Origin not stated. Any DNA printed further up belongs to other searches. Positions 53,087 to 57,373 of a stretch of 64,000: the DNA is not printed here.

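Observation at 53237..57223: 1328-aa secreted protein combining three DUF1566/Fib_succ_major-like domains with a novel six-cysteine tandem repeat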

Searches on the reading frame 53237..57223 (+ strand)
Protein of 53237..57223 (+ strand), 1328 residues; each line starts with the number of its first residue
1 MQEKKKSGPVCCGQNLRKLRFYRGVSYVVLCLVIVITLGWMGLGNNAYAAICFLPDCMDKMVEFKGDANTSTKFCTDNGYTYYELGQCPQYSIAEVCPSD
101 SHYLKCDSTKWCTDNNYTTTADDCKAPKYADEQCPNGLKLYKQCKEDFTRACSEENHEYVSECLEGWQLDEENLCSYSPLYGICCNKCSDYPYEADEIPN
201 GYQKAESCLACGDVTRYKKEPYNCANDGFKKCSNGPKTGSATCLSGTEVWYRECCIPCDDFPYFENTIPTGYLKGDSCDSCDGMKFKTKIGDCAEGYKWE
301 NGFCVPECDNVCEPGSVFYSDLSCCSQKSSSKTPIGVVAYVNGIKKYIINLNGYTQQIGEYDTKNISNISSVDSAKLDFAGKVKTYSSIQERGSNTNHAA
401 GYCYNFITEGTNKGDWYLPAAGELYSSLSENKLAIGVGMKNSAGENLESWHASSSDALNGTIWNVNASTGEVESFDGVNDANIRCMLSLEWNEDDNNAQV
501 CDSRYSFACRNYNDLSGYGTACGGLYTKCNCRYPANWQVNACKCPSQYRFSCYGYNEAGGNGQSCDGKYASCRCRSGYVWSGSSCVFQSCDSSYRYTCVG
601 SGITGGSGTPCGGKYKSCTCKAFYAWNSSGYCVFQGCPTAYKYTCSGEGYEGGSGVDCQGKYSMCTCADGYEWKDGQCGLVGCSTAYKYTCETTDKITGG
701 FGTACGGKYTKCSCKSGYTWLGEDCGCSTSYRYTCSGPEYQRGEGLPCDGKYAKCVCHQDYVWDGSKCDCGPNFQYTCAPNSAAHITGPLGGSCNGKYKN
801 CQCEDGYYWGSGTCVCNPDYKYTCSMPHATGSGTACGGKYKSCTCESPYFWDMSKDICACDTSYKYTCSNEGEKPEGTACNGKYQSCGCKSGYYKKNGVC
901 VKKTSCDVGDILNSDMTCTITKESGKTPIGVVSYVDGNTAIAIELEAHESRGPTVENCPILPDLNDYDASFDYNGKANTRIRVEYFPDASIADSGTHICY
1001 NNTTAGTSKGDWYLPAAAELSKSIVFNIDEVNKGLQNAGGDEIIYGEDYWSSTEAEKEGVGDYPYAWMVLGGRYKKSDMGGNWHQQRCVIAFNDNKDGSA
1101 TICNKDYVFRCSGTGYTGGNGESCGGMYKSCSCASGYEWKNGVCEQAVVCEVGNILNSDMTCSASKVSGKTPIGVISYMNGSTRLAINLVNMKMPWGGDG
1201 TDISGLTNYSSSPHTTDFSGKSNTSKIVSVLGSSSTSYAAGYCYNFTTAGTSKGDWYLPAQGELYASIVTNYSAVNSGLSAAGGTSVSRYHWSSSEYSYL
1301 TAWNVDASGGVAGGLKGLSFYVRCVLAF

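Call 5: search_protein_families(library=pfam, proteins=[window:53237-57223:+], max_evalue=1)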
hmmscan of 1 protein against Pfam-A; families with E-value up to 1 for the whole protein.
window:53237-57223:+ (1328 aa): 3 families
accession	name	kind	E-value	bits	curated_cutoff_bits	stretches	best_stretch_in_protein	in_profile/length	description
PF07603.17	Lcl_C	-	3.7e-13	50.2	34.9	3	1237-1325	25-116/117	Lcl C-terminal domain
PF00839.22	Cys_rich_FGFR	-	0.0071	16.8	22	1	139-165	23-51/58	Cysteine rich repeat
PF25387.1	ADGRF3_N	-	0.0078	17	31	2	1129-1163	12-45/60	ADGRF3-like, N-terminal domain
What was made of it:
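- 53387..54145 (+): N-terminal Cys-rich domain (aa 51-303; 27 Cys; pI 4.5). It has two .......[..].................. units and is the part conserved among paralogs. No significant Pfam hit (call 5).
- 56684..57223 (+): DUF1566/Lcl_C module 3 (aa 1150-1328, plus the stop codon). It is replaced by an unalignable module in the 96%-identical copy L001. Best Pfam stretch at aa 1237-1325 (call 5).
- On Pfam PF07603 Lcl_C / DUF1566: 50.2 bits against 34.9, E=3.7e-13, three stretches (call 5).
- Checked: Pfam Lcl_C/DUF1566 (PF07603) hits with E=3.7e-13 and 50.2 bits against a cutoff of 34.9, in 3 stretches (call 5).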

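Call 6: search_protein_families(library=ncbifam, proteins=[window:53237-57223:+], max_evalue=1)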
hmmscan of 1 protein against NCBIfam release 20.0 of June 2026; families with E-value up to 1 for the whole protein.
window:53237-57223:+ (1328 aa): 1 family
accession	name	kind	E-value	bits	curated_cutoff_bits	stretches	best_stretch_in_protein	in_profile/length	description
NF052322.1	FimD_tip_adhes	equivalog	0.0066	15.2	170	1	1234-1325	577-660/664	fimbrial tip adhesin FimD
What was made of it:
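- On TIGR02145 Fib_succ_major: No hit at E<=1 in NCBIfam release 20 (call 6).
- On Type V pilus tip adhesin (FimD): 15.2 bits against a cutoff of 170, matching only the C-terminal 84 model positions (call 6).
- Closest known: Bacteroides ovatus fimbrial protein BACOVA_04982. Different: The NCBIfam FimD_tip_adhes score is 15 bits against a cutoff of 170 (call 6).
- Closest known: Fibrobacter succinogenes major paralogous domain. Different: The HMM does not match this protein (call 6).
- Checked: The only NCBIfam match at E<=1 was a far sub-threshold FimD_tip_adhes hit (call 6).
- The Fib_succ_major model does not match (call 6).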

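Call 9: find_homologous_proteins(query=window:53237-57223:+, max_evalue=0.001)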
Query window:53237-57223:+ (1328 aa): 28 proteins with E <= 0.001 among 2593 candidates.
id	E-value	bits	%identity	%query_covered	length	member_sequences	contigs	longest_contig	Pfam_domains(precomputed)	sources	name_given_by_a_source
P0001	0.0e+0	2722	88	100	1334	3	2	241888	PF07603.18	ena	-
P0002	0.0e+0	1949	52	38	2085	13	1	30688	PF07603.18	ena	-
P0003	0.0e+0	1746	52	38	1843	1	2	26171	PF07603.18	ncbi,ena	-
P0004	0.0e+0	1457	56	41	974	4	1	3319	PF07603.18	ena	-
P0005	0.0e+0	1217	55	41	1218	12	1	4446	PF07603.18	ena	-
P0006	0.0e+0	1198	49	47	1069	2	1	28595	PF07603.18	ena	-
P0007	0.0e+0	1183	48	41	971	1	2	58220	PF07603.18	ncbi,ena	-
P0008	0.0e+0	1078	48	41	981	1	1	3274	PF07603.18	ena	-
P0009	0.0e+0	1024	55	41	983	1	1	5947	-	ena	-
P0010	4.3e-284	964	51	41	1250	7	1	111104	-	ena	-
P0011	6.2e-281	954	56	41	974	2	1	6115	PF07603.18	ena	-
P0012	1.0e-263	897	52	45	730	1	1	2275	PF07603.18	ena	-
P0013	9.6e-260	883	52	42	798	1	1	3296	PF07603.18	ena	-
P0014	3.0e-246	839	47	41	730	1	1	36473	PF07603.18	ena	-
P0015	3.3e-243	829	47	41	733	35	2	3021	PF07603.18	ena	-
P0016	1.5e-239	817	53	41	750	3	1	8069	PF07603.18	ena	-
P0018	1.3e-231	790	49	41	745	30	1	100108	PF07603.18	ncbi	-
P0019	7.0e-225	768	48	41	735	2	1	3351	PF07603.18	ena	-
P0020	8.6e-223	761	47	41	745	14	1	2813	PF07603.18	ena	-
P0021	4.4e-220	752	48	41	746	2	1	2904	PF07603.18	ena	-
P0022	2.5e-218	746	48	41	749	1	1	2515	PF07603.18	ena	-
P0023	5.2e-216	739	47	41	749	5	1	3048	PF07603.18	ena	-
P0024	5.4e-183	629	36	49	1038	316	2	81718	PF07603.18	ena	-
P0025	5.0e-113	397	40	40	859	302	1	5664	PF07603.18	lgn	-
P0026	1.7e-105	372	36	40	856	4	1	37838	PF07603.18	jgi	-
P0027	1.2e-93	333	32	29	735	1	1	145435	PF07603.18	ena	-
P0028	4.3e-9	53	38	12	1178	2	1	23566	PF09479.17,PF13895.13,PF13927.13,PF07603.18,PF19081.7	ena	-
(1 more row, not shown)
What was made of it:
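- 53237..57223 (+): CDS of 1328 aa with 106 Cys; unnamed in public collections. There are 28 homologues in 5.8 billion proteins, all unnamed apart from one JGI 'hypothetical protein' label (call 9).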

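Call 12: find_related_loci(query=window:53237-57223:+, collection=genome_contigs, flank=10000)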
Query window:53237-57223:+ (1328 aa) in genome_contigs; peptide patterns used: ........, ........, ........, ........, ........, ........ (x = any residue, [..] = any of these).
9 stretches matched a pattern, but none encodes a relative of the query by tblastn (E <= 1e-3).
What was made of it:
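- Tried and rejected: The first genome_contigs scan, with single-protein peptide patterns, found nothing (call 12).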

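Call 13: find_encoding_contigs(protein=P0001, flank=10000, max_places=3)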
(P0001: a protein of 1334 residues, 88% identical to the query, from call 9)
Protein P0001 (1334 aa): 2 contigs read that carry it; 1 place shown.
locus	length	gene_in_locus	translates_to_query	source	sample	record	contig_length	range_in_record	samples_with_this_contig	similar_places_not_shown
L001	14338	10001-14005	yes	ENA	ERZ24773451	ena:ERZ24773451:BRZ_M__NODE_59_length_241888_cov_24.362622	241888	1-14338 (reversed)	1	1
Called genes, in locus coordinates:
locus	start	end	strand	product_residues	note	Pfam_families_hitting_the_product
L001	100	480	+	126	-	-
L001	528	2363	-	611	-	PF00005:ABC_tran, PF02463:SMC_N (faint), PF13304:AAA_21 (faint), PF12848:ABC_tran_Xtn, PF00005:ABC_tran, PF16326:ABC_tran_CTD (weak)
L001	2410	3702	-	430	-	PF00353:HemolysinCabind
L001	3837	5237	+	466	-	PF01225:Mur_ligase (weak), PF08245:Mur_ligase_M, PF02875:Mur_ligase_C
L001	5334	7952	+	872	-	PF00171:Aldedh, PF00465:Fe-ADH, PF13685:Fe-ADH_2 (weak), PF25137:ADH_Fe_C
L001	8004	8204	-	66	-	-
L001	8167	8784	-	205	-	PF00583:Acetyltransf_1 (weak)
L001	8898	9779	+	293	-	PF00126:HTH_1, PF03466:LysR_substrate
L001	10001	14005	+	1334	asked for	PF07603:Lcl_C (weak)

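Call 14: find_encoding_contigs(protein=P0018, flank=10000, max_places=3)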
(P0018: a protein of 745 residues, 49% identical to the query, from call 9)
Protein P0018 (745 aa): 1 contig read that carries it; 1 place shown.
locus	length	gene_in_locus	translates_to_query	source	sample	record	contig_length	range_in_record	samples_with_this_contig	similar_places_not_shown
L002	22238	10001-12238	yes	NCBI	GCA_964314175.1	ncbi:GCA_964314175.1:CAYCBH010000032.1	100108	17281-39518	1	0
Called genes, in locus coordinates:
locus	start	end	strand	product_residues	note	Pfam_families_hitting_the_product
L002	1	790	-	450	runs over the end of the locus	-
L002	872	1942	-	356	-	-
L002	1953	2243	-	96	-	PF20082:DUF6476 (weak)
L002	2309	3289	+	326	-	PF00849:PseudoU_synth_2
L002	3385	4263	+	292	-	PF00140:Sigma70_r1_2 (faint), PF04542:Sigma70_r2, PF04545:Sigma70_r4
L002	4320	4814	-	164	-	-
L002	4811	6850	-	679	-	-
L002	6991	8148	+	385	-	PF00990:GGDEF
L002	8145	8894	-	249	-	PF01135:PCMT (faint), PF05175:MTS, PF13847:Methyltransf_31 (weak), PF08241:Methyltransf_11 (weak), PF13649:Methyltransf_25 (weak)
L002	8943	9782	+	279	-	PF00702:Hydrolase (faint), PF13344:Hydrolase_6, PF13242:Hydrolase_like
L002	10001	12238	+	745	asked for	PF07603:Lcl_C (weak)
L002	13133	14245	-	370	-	-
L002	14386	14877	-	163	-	-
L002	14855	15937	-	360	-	-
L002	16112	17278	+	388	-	PF25917:BSH_RND, PF25973:BSH_CzcB, PF25876:HH_MFP_RND (weak), PF25954:Beta-barrel_RND_2, PF25990:Beta-barrel_YknX, PF26002:Beta-barrel_AprE (weak)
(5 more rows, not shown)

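Call 38: find_encoding_contigs(protein=P0024, flank=8000, max_places=3)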
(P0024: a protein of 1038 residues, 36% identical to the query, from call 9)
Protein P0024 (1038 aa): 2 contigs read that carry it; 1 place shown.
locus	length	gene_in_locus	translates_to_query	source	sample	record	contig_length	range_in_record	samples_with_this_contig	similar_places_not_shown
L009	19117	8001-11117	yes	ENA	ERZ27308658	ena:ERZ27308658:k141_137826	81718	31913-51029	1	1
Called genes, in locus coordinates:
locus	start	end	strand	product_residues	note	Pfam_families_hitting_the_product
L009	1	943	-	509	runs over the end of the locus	-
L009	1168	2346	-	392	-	PF00871:Acetate_kinase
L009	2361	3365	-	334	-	PF01515:PTA_PTB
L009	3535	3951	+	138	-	PF00334:NDK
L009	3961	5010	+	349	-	PF09839:DUF2066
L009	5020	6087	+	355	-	PF01594:AI-2E_transport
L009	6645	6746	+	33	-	-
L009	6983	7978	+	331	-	-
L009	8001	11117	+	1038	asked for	PF07603:Lcl_C (faint)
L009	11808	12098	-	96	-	PF01541:GIY-YIG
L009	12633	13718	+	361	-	PF10555:MraY_sig1 (weak), PF00953:Glycos_transf_4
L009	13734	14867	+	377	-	PF01098:FTSW_RODA_SPOVE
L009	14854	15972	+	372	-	PF03033:Glyco_transf_28, PF04101:Glyco_tran_28_C, PF06722:EryCIII-like_C (weak), PF00201:UDPGT (faint)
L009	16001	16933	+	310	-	PF01565:FAD_binding_4, PF02873:MurB_C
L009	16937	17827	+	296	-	PF08478:POTRA_1, PF03799:FtsQ_DivIB_C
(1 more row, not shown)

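Call 81: search_protein_families(library=phrogs, proteins=[window:53237-57223:+], max_evalue=0.01)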
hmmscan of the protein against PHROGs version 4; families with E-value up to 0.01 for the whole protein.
window:53237-57223:+ (1328 aa): 0 families
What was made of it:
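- Tried and rejected: PHROGs gave nothing (call 81).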

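Call 82: list_cluster_members(proteins=[window:53237-57223:+, P0003, P0007, P0018, P0024])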
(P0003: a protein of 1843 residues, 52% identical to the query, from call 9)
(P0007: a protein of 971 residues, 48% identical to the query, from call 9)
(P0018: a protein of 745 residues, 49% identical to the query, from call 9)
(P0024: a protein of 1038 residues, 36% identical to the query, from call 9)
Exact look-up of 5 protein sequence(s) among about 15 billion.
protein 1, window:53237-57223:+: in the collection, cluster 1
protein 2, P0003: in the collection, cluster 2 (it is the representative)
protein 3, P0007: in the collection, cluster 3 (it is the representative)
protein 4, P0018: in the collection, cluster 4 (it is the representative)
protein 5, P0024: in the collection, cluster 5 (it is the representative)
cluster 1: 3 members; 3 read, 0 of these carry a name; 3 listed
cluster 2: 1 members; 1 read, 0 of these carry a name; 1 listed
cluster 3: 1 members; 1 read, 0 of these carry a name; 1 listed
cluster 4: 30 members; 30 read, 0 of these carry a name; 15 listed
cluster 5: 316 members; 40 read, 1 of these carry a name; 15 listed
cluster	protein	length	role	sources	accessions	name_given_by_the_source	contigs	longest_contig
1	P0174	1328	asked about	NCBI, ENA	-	-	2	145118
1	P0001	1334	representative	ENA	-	-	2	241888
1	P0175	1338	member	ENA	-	-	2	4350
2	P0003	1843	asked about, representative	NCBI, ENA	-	-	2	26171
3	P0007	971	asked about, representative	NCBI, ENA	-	-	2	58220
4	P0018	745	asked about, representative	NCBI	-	-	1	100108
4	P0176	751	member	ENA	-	-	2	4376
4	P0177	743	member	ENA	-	-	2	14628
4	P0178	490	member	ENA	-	-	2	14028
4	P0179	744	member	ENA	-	-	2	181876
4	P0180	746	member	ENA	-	-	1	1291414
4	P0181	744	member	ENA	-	-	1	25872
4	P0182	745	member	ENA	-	-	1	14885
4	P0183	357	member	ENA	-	-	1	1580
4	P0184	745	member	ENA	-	-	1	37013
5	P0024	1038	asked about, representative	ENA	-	-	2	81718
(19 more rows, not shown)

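Call 83: find_encoding_contigs(protein=window:53237-57223:+, flank=3000, max_places=4)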
Protein window:53237-57223:+ (1328 aa): 1 contig read that carries it; 1 place shown.
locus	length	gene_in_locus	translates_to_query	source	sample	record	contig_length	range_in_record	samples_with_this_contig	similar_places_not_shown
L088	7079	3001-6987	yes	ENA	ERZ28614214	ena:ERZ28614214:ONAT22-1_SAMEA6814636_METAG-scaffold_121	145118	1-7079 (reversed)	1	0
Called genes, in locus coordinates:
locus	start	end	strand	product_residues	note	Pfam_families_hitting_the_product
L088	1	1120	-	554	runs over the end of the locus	PF02463:SMC_N, PF13175:AAA_15 (weak), PF13476:AAA_23, PF13304:AAA_21 (faint), PF02463:SMC_N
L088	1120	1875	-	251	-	PF13512:TPR_18, PF07719:TPR_2 (faint), PF13428:TPR_14 (faint), PF13525:YfiO, PF13174:TPR_6 (faint), PF13432:TPR_16 (faint)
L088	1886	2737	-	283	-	PF03331:LpxC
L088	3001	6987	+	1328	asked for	PF07603:Lcl_C (faint)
